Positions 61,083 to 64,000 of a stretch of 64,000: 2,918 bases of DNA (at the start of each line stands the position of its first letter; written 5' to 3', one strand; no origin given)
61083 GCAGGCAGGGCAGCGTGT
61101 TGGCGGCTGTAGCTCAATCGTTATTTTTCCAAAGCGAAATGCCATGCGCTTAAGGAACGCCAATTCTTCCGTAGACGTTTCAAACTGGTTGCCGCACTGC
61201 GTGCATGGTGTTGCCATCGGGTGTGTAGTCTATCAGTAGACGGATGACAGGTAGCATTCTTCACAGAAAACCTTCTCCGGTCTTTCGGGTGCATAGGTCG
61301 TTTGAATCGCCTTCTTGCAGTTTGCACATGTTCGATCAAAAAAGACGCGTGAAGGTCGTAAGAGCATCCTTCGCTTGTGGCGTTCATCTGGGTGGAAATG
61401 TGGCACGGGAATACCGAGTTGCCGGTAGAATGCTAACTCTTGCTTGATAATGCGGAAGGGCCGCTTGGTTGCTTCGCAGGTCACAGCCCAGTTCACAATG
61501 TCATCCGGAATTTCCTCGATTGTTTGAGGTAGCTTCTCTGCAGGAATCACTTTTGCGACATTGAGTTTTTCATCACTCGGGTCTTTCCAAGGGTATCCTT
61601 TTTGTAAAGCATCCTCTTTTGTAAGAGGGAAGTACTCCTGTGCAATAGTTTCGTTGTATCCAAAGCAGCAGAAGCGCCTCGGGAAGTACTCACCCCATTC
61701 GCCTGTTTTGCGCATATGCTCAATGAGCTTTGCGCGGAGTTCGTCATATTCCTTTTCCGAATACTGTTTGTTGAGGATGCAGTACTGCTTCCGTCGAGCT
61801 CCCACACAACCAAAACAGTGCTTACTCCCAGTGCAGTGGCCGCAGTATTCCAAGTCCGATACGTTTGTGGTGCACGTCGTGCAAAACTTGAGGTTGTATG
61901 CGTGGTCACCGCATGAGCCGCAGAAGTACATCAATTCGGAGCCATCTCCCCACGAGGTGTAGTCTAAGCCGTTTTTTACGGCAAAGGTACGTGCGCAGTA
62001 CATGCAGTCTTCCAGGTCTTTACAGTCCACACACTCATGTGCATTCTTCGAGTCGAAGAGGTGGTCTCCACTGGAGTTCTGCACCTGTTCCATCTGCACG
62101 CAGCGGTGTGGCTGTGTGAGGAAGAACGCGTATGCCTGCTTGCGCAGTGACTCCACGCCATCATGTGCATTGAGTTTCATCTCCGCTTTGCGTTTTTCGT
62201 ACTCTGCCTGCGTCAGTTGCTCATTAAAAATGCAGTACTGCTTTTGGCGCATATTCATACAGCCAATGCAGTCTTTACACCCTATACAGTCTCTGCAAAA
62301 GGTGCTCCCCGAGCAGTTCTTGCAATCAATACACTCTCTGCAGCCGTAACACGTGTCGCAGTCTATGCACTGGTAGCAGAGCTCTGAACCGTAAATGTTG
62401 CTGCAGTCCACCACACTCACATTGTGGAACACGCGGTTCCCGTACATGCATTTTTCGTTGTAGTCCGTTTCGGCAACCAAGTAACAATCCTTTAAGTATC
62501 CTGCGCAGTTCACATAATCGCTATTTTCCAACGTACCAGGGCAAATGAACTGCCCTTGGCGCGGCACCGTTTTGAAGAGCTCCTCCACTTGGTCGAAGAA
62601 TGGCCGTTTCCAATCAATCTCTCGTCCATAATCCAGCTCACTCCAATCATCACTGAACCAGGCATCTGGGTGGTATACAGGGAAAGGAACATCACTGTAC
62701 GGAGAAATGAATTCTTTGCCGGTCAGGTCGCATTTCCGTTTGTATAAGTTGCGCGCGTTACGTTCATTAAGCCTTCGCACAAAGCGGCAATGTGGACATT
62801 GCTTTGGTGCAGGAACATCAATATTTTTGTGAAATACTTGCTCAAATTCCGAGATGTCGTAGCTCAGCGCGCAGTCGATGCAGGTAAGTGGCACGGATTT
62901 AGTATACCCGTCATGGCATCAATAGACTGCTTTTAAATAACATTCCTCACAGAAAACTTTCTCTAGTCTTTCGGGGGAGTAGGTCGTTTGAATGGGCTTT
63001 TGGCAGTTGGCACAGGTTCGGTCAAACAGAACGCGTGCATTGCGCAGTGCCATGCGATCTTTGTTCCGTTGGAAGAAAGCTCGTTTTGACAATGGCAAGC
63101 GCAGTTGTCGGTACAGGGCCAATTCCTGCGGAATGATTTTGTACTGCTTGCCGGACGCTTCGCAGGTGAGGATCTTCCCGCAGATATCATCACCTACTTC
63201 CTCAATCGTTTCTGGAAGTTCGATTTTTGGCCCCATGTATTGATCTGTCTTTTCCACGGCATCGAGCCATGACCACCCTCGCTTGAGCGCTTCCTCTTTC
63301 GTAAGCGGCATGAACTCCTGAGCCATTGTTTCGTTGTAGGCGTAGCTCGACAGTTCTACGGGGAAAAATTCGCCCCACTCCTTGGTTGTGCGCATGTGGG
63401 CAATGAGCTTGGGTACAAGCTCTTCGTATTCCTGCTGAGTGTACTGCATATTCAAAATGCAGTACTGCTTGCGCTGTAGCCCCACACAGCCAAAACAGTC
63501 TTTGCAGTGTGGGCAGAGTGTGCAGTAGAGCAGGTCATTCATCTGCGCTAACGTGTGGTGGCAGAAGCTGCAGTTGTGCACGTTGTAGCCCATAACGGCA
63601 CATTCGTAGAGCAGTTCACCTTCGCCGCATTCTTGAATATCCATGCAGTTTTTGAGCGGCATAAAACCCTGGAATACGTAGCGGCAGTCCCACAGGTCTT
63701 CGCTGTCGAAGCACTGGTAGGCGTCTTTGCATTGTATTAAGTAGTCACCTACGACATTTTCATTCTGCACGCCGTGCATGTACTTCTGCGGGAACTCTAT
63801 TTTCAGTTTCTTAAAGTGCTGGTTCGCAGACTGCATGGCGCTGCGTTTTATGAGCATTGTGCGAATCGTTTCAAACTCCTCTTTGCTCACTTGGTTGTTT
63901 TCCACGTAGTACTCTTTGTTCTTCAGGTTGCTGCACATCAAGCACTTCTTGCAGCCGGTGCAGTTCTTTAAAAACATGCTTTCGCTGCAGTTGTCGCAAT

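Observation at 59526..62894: Unusual modular architecture of the Cys-rich proteins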

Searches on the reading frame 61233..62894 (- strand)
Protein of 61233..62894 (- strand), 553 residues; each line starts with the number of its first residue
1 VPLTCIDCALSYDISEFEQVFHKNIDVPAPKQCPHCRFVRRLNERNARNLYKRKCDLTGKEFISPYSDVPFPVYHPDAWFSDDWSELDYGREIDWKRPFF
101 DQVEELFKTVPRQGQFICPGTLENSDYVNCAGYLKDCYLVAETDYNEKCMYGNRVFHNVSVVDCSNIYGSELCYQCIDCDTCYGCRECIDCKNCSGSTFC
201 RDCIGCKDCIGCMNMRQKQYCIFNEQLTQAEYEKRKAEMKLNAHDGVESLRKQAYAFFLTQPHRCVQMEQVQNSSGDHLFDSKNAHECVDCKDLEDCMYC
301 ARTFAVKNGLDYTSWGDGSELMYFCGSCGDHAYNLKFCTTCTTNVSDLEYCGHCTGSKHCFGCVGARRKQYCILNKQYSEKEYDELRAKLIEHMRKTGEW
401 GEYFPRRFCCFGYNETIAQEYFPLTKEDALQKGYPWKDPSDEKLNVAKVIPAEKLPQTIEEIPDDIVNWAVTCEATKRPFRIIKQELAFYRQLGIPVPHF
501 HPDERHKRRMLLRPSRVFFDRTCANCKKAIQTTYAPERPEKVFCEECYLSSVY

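Call 3: search_protein_families(library=pfam, proteins=[window:61233-62894:-], max_evalue=1)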
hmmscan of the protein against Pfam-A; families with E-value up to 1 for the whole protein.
window:61233-62894:- (553 aa): 1 family
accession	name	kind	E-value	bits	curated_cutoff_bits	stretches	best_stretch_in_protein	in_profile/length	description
PF23477.1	zf_Tbcl_2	-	0.00053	20.1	27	1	516-549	1-34/37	Probable treble clef zinc finger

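Call 4: search_protein_families(library=ncbifam, proteins=[window:61233-62894:-], max_evalue=1)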
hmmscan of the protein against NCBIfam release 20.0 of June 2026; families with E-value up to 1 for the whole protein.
window:61233-62894:- (553 aa): 0 families

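Call 20: find_encoding_contigs(protein=window:61233-62894:-, flank=10000, max_places=3)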
Protein window:61233-62894:- (553 aa): no gene with exactly this product is on record in the collection.

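Call 37: search_protein_families(library=padloc, proteins=[window:61233-62894:-], max_evalue=0.01)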
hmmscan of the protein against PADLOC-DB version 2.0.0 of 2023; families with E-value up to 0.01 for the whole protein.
window:61233-62894:- (553 aa): 0 families

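Call 75: predict_structure(alignment_id=A3)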
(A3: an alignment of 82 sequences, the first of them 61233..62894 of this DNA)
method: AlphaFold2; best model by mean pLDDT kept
length: 553 residues; sequences in the alignment: 82
mean_pLDDT: 84.8   pTM: 0.86
mean pLDDT of the five models: 84.8, 82.4, 80.9, 80.3, 75.1
residues with pLDDT >= 90: 278; 70-90: 183; 50-70: 92; < 50: 0
segments of 3 or more residues with pLDDT < 50: none
pLDDT, mean of each block of 10 residues (from residue 1): 91 91 90 92 87 94 90 92 94 97 93 82 77 73 62 71 73 75 71 66 59 67 88 93 92 87 88 90 91 89 76 62 64 62 64 69 85 94 96 96 90 92 94 92 91 97 97 96 92 94 90 85 97 91 93 85
secondary structure, 60 per line:
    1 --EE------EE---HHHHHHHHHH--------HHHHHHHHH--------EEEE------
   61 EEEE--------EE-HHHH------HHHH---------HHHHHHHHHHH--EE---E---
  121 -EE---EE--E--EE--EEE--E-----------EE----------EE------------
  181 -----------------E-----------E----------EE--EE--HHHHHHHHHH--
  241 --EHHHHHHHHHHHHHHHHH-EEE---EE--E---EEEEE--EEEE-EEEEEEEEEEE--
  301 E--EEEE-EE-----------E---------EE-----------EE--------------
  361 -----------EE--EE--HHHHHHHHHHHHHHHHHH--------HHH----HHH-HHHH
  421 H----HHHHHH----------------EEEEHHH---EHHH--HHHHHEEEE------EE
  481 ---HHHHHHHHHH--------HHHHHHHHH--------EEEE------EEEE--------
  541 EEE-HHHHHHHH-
elements in order: H16-25 H34-42 E51-54 E61-64 H76-79 H86-89 H99-109 E138-140 H229-238 H244-260 E262-264 E276-280 E283-286 E288-298 E304-307 H380-397 H417-421 H426-431 E448-451 H464-468 E469-472 H484-493 H502-510 E519-522 E529-532 E541-543 H545-552

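Call 78: fold_search(model_id=the predicted structure, library=pdb)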
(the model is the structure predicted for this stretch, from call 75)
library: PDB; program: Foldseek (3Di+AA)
matches with E <= 10: 49; with E <= 0.001: 0
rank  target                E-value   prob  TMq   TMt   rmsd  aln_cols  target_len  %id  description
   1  4ihg_E                5.9e-01  0.02  0.07  0.09  19.5       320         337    9  Chasing Acyl Carrier Protein Through a Catalytic Cycle of Lipid A Production (released 2013-11-13)
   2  3eh0_A                7.2e-01  0.03  0.08  0.11  18.6       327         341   10  Crystal Structure of LpxD from Escherichia coli (released 2009-08-18)
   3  4ihh_B                9.7e-01  0.01  0.07  0.09  19.4       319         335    9  Chasing Acyl Carrier Protein Through a Catalytic Cycle of Lipid A Production (released 2013-11-13)
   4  4ihh_E                1.0e+00  0.06  0.10  0.14  13.7       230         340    8  Chasing Acyl Carrier Protein Through a Catalytic Cycle of Lipid A Production (released 2013-11-13)
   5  8yre_D                1.1e+00  0.02  0.05  0.07  12.0       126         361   11  Crystal structure of Arabidopsis VTC1-KJC2 (released 2025-04-02)
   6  1ocx_A                1.2e+00  0.02  0.06  0.11  15.2       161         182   13  E. coli maltose-O-acetyltransferase (released 2003-06-12)
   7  3f1x                  1.3e+00  0.02  0.06  0.09  13.4       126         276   10  Three dimensional structure of the serine acetyltransferase from Bacteroides vulgatus, NORTHEAST STRUCTURAL GENOMICS CON (released 2008-11-25)
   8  5vmk_C                1.4e+00  0.05  0.08  0.10  11.4       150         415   10  Crystal structure of a bifunctional GlmU UDP-N-acetylglucosamine diphosphorylase/glucosamine-1- phosphate N-acetyltran (released 2017-05-24)
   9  9jyw_A                1.5e+00  0.04  0.08  0.17  13.9       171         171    8  Crystal structure of the gamma-carbonic anhydrase from the polyextremophilic bacterium Aeribacillus pallidus (released 2024-12-11)
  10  4ihg_A                1.5e+00  0.01  0.08  0.10  18.5       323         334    9  Chasing Acyl Carrier Protein Through a Catalytic Cycle of Lipid A Production (released 2013-11-13)
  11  8gym_G2               1.7e+00  0.03  0.09  0.15  12.7       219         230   12  Cryo-EM structure of Tetrahymena thermophila respiratory mega-complex MC IV2+(I+III2+II)2 (released 2023-06-14)
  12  7x8k_C                1.7e+00  0.02  0.07  0.09  13.1       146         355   14  Arabidopsis GDP-D-mannose pyrophosphorylase (VTC1) structure (product-bound) (released 2022-05-18)
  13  6qg0_I                1.9e+00  0.03  0.07  0.08  10.6       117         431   12  Structure of eIF2B-eIF2 (phosphorylated at Ser51) complex (model 1) (released 2019-06-26)
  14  3r0s                  2.4e+00  0.06  0.12  0.22  12.1       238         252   11  UDP-N-acetylglucosamine acyltransferase from Campylobacter jejuni (released 2011-03-23)
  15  8bef_x                2.5e+00  0.03  0.09  0.18  15.1       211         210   10  Cryo-EM structure of the Arabidopsis thaliana I+III2 supercomplex (CI membrane core) (released 2023-01-11)
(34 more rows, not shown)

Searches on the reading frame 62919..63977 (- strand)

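Call 3: search_protein_families(library=pfam, proteins=[window:62919-63977:-], max_evalue=1)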
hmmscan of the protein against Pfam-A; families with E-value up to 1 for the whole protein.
window:62919-63977:- (352 aa): 5 families
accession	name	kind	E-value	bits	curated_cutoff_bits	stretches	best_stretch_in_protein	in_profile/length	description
PF23477.1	zf_Tbcl_2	-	5.7e-05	23.2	27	1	315-349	1-35/37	Probable treble clef zinc finger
PF00412.28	LIM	-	0.0097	16.6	22.9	1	321-350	28-57/58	LIM domain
PF18263.7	MCM6_C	-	0.18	12.4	23.7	1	28-96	3-56/107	MCM6 C-terminal winged-helix domain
PF16188.10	Peptidase_M24_C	-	0.28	11.6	28.9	0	152-201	8-55/63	C-terminal region of peptidase_M24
PF10367.15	zf-Vps39_C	-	0.85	9.7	24.7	1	313-331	3-21/41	Vacuolar sorting protein 39 C-terminal zinc finger domain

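Call 4: search_protein_families(library=ncbifam, proteins=[window:62919-63977:-], max_evalue=1)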
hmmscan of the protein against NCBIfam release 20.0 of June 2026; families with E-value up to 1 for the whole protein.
window:62919-63977:- (352 aa): 1 family
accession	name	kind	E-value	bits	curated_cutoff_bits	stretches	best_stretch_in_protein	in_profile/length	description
TIGR04272.1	cxxc_cxxc_Mbark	domain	0.0019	17.9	36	1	315-349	1-35/37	CxxC-x17-CxxC domain-containing protein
